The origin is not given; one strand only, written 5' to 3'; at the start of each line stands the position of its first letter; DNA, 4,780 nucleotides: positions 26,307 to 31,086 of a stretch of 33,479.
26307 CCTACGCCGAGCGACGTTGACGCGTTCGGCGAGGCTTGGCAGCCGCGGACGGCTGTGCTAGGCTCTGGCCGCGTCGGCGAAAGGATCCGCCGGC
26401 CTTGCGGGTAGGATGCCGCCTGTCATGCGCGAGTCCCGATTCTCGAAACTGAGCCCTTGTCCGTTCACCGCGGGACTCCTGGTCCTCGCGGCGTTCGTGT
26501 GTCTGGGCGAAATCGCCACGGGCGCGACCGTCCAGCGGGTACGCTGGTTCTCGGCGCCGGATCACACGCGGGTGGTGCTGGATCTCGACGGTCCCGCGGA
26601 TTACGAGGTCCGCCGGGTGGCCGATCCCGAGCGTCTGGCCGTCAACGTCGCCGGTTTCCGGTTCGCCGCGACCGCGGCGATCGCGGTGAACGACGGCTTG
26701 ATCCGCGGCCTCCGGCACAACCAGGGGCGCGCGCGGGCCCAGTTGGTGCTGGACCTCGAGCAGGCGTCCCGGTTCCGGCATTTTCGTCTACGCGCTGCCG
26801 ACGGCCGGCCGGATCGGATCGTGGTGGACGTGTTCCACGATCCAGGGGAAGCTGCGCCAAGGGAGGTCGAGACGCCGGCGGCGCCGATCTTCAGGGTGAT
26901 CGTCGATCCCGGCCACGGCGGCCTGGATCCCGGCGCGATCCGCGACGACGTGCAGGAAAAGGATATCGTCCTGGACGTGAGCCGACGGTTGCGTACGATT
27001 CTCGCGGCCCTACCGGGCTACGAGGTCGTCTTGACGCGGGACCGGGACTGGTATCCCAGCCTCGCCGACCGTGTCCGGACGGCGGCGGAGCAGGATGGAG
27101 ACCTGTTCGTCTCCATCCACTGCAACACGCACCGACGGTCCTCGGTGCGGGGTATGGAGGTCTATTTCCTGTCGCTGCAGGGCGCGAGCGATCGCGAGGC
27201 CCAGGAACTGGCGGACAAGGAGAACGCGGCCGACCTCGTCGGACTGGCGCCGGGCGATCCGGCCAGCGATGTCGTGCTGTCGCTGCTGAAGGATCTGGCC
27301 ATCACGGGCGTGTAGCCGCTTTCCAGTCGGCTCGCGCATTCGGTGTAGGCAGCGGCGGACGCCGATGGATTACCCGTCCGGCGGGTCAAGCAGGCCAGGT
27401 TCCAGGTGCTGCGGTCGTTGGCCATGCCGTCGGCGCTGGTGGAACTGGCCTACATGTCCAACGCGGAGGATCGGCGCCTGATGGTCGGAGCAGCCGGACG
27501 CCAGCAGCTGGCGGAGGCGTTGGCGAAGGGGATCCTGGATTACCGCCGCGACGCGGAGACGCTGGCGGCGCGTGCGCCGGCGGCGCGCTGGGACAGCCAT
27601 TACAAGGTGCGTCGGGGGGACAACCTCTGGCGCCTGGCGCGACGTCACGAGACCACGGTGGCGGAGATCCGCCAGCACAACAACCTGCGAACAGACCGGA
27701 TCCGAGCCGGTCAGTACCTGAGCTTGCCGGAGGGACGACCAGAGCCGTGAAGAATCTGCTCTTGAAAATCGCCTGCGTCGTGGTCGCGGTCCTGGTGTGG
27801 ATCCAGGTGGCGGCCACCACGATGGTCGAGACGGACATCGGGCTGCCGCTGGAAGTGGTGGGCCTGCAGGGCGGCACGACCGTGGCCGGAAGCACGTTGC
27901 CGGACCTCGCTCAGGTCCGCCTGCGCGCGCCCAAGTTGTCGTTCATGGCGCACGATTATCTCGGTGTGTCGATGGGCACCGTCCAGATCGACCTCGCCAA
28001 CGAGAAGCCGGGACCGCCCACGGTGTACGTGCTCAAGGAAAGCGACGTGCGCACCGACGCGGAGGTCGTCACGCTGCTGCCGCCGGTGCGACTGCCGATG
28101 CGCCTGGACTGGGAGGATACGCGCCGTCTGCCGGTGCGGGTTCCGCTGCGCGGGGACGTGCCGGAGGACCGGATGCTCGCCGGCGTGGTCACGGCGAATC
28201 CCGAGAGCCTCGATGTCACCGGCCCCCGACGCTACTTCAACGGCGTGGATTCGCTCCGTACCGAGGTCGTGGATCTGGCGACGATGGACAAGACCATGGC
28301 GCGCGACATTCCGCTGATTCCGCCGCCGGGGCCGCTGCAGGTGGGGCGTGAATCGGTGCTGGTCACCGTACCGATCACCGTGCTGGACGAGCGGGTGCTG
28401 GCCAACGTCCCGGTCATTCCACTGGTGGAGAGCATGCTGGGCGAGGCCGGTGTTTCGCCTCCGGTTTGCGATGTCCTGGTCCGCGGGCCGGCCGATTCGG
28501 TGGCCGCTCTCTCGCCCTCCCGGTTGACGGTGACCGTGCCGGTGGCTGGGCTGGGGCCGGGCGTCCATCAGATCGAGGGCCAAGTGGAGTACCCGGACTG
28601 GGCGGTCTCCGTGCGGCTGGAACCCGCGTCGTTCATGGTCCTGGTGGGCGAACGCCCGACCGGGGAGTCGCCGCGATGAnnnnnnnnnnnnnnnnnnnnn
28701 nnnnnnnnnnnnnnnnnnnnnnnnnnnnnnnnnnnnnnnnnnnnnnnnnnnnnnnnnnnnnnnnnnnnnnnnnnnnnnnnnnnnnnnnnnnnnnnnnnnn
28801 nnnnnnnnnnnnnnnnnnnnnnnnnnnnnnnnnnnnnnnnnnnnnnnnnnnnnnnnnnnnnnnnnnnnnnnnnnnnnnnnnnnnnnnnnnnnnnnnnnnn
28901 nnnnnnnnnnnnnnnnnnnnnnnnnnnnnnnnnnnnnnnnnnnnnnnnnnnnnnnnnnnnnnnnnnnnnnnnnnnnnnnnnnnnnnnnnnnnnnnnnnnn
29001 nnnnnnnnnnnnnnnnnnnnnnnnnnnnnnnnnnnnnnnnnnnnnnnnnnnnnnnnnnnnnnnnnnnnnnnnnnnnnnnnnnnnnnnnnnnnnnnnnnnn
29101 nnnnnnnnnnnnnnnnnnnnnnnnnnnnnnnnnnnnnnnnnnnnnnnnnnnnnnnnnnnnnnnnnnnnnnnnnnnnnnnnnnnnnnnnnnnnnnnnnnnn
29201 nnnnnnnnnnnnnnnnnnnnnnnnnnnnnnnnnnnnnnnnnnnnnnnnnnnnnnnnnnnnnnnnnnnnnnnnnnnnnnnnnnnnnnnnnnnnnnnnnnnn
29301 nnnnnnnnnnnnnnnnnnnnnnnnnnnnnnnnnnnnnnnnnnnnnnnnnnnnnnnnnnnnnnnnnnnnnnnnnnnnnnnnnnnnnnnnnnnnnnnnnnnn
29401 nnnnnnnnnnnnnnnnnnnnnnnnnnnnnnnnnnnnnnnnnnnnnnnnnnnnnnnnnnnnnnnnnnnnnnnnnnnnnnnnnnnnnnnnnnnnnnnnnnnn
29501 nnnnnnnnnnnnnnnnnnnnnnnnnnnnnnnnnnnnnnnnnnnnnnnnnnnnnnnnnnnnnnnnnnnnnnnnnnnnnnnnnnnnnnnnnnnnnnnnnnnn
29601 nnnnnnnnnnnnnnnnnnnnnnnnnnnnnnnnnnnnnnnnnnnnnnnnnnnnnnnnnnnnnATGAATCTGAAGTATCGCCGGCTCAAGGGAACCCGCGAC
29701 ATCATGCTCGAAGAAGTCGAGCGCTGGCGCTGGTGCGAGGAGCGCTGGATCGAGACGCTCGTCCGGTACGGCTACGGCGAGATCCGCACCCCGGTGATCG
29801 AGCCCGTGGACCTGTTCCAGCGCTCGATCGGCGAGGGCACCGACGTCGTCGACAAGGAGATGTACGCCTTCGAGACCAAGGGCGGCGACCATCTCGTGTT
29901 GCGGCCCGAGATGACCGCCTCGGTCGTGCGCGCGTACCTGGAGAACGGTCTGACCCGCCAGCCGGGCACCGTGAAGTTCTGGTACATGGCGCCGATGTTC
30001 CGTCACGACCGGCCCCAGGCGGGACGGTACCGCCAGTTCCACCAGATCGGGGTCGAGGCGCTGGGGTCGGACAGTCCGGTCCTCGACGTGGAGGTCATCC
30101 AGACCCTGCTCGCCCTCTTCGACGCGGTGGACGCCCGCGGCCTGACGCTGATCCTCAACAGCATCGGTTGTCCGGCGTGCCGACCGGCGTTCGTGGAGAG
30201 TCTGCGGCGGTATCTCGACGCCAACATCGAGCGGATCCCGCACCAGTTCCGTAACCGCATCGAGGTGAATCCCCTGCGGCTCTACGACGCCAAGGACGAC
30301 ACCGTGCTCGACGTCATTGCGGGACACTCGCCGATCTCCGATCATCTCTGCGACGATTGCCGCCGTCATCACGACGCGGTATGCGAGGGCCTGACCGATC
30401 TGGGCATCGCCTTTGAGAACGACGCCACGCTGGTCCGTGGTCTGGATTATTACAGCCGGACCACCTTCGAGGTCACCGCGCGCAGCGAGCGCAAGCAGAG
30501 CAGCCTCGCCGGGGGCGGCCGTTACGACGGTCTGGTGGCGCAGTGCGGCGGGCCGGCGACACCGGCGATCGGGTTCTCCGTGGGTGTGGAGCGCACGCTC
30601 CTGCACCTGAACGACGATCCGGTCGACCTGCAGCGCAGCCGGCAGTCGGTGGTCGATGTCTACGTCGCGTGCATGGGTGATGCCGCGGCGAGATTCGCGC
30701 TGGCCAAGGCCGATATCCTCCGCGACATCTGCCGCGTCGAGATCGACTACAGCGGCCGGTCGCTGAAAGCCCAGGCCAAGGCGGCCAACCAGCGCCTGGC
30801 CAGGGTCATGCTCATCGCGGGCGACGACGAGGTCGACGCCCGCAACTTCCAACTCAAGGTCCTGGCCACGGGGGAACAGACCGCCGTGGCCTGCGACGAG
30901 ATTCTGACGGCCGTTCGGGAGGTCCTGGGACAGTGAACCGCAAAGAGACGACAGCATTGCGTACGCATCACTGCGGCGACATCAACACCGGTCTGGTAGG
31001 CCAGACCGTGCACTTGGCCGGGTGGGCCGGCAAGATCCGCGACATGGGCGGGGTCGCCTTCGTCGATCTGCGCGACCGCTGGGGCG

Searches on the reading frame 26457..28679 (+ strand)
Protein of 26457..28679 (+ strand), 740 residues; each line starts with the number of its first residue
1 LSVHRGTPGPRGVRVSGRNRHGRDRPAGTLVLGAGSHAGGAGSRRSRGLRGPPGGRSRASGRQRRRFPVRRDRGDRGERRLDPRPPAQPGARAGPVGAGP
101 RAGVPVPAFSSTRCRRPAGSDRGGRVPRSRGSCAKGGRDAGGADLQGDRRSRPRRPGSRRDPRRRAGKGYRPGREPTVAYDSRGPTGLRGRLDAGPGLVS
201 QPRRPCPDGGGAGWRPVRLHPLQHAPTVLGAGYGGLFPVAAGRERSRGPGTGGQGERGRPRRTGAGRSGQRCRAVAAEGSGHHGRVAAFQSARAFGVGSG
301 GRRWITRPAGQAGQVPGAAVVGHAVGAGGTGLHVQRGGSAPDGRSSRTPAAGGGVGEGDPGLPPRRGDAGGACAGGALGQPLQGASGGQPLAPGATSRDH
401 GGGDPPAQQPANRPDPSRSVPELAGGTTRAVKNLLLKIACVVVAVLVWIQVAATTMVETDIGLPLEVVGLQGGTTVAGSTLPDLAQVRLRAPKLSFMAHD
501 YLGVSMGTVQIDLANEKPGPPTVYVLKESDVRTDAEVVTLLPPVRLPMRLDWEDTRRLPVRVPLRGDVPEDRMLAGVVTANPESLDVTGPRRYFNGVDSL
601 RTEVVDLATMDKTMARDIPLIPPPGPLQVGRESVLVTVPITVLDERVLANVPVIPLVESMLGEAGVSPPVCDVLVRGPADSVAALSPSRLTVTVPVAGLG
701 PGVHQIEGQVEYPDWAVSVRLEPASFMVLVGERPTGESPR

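Call 36: search_protein_families(library=pfam, proteins=[window:26457-28679:+], max_evalue=0.001)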
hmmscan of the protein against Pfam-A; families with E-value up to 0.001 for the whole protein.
window:26457-28679:+ (740 aa): 1 family
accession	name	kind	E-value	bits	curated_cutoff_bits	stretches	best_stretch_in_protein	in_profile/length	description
PF07949.17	YbbR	-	1e-08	35.8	22.3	1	560-638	3-81/81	YbbR-like protein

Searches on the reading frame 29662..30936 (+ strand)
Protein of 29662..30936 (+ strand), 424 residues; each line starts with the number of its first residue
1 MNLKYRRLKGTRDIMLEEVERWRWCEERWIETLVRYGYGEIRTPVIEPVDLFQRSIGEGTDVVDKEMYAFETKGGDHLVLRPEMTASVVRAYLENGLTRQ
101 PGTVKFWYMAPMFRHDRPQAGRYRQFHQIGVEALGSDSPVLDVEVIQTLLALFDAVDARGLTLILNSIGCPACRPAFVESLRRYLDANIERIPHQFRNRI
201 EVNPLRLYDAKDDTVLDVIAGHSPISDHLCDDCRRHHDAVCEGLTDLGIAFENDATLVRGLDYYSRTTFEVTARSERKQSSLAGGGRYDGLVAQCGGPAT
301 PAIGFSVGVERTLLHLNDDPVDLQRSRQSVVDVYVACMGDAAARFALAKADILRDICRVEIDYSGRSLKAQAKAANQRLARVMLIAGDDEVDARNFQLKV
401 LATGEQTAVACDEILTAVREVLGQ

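Call 36: search_protein_families(library=pfam, proteins=[window:29662-30936:+], max_evalue=0.001)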
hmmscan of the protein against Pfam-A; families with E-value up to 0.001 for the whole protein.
window:29662-30936:+ (424 aa): 3 families
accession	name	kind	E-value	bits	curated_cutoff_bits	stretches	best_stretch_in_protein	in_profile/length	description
PF13393.11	tRNA-synt_His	-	6.4e-42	144.3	25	1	10-311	1-307/308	Histidyl-tRNA synthetase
PF00587.30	tRNA-synt_2b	-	1.4e-09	38.7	29.3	1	68-314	1-173/179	tRNA synthetase class II core domain (G, H, P, S and T)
PF03129.25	HGTP_anticodon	-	2.1e-09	37.8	21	1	332-420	1-93/94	Anticodon binding domain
